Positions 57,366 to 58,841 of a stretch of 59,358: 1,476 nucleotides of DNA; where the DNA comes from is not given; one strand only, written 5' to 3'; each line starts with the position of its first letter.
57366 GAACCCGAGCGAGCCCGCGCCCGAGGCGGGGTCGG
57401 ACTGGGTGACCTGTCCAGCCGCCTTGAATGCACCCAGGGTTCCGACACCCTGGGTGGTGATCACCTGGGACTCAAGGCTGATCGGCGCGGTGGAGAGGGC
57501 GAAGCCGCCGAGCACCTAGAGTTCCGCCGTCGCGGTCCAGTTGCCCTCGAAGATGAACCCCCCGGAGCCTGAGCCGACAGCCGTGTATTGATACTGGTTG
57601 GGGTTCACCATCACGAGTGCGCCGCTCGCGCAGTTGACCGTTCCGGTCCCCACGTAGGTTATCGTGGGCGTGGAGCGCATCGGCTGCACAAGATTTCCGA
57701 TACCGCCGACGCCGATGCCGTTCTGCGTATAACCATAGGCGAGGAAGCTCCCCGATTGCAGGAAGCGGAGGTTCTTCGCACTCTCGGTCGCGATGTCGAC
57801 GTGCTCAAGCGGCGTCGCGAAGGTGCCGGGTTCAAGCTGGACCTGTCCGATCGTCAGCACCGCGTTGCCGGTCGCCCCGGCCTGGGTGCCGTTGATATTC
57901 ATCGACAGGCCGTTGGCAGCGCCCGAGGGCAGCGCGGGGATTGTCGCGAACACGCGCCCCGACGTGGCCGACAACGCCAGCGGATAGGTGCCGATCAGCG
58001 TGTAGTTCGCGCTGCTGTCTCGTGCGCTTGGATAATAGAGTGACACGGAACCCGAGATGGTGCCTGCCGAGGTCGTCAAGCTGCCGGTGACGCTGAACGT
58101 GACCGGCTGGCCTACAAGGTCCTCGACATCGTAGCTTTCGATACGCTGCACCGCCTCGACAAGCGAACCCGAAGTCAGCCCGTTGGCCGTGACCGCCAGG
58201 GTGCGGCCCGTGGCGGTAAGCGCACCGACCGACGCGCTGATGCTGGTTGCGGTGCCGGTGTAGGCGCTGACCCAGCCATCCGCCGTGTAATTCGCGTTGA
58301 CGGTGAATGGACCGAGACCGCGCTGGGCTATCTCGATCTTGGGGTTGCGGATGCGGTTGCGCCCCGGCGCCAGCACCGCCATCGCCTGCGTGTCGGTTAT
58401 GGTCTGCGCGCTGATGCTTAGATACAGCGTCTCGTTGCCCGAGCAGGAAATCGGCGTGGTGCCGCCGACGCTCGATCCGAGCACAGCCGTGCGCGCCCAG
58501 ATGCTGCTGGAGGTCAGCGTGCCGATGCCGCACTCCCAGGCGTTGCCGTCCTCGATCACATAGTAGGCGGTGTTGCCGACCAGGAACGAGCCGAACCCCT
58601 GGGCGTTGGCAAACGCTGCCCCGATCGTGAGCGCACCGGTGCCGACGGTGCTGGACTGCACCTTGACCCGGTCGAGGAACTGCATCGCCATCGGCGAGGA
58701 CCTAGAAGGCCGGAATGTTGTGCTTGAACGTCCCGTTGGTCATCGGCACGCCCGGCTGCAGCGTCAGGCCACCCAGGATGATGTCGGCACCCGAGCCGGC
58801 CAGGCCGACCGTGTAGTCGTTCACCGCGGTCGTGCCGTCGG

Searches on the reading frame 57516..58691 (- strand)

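Call 9: search_protein_families(library=phrogs, proteins=[window:57516-58691:-], max_evalue=0.001)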
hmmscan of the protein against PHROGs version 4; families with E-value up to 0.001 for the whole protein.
window:57516-58691:- (391 aa): 1 family
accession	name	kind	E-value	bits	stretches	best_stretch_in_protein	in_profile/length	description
phrog_4492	-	tail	7.5e-28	98.2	1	7-390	692-1095/1096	tail fiber protein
